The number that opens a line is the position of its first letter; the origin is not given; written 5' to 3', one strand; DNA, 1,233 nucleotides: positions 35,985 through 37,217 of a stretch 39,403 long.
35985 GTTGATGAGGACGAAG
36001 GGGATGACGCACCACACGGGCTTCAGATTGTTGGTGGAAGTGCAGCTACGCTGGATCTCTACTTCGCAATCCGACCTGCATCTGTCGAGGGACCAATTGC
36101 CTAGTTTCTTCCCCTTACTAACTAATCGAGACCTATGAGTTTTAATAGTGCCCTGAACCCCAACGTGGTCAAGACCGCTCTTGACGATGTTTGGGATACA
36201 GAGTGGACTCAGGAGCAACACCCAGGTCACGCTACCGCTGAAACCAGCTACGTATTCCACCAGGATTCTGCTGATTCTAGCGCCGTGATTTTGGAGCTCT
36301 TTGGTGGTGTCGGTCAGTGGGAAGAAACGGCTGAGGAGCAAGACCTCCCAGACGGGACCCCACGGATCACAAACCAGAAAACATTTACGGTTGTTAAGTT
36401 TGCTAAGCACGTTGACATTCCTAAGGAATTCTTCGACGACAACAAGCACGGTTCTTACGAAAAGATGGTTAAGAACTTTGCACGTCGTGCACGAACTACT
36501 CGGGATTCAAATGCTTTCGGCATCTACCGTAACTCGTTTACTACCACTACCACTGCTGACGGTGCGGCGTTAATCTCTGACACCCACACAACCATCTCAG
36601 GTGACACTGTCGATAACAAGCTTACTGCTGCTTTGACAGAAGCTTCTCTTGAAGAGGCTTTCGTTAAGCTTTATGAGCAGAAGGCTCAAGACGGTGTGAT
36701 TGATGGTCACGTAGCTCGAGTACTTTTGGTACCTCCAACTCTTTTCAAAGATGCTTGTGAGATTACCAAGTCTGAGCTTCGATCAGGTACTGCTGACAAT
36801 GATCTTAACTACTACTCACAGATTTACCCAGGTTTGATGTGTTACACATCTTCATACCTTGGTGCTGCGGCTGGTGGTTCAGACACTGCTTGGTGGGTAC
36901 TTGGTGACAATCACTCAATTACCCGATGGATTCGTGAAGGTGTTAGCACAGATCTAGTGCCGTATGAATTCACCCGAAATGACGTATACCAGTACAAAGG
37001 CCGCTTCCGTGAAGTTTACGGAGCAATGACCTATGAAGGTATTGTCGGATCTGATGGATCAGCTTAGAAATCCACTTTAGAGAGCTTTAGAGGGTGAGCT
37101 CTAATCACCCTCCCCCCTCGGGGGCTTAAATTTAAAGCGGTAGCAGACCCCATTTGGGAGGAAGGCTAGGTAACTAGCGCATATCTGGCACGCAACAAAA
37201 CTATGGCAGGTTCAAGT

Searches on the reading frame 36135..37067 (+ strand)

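Call 11: search_protein_families(library=phrogs, proteins=[window:36135-37067:+])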
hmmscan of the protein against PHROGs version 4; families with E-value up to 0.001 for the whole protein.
window:36135-37067:+ (310 aa): 4 families
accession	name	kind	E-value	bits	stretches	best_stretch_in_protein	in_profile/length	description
phrog_371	-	head and packaging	9.7e-13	49.1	1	81-157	72-147/303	major head protein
phrog_4523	-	head and packaging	1.6e-06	28.2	1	57-261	405-592/644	major head and protease protein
phrog_133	-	head and packaging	5e-06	26.4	1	57-305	427-664/668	head maturation protease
phrog_1650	-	head and packaging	0.00099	19.5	0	6-162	22-175/300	major head protein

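Call 12: search_protein_families(library=pfam, proteins=[window:36135-37067:+], max_evalue=0.01)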
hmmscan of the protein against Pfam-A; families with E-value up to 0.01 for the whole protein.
window:36135-37067:+ (310 aa): 2 families
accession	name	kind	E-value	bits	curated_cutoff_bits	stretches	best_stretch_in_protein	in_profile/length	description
PF25209.1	Phage_capsid_4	-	1.4e-11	45.6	27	1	53-304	40-260/262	Phage capsid protein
PF10124.15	Mu-like_gpT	-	4.4e-11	43.1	20.1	2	87-158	70-140/289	Mu-like prophage major head subunit gpT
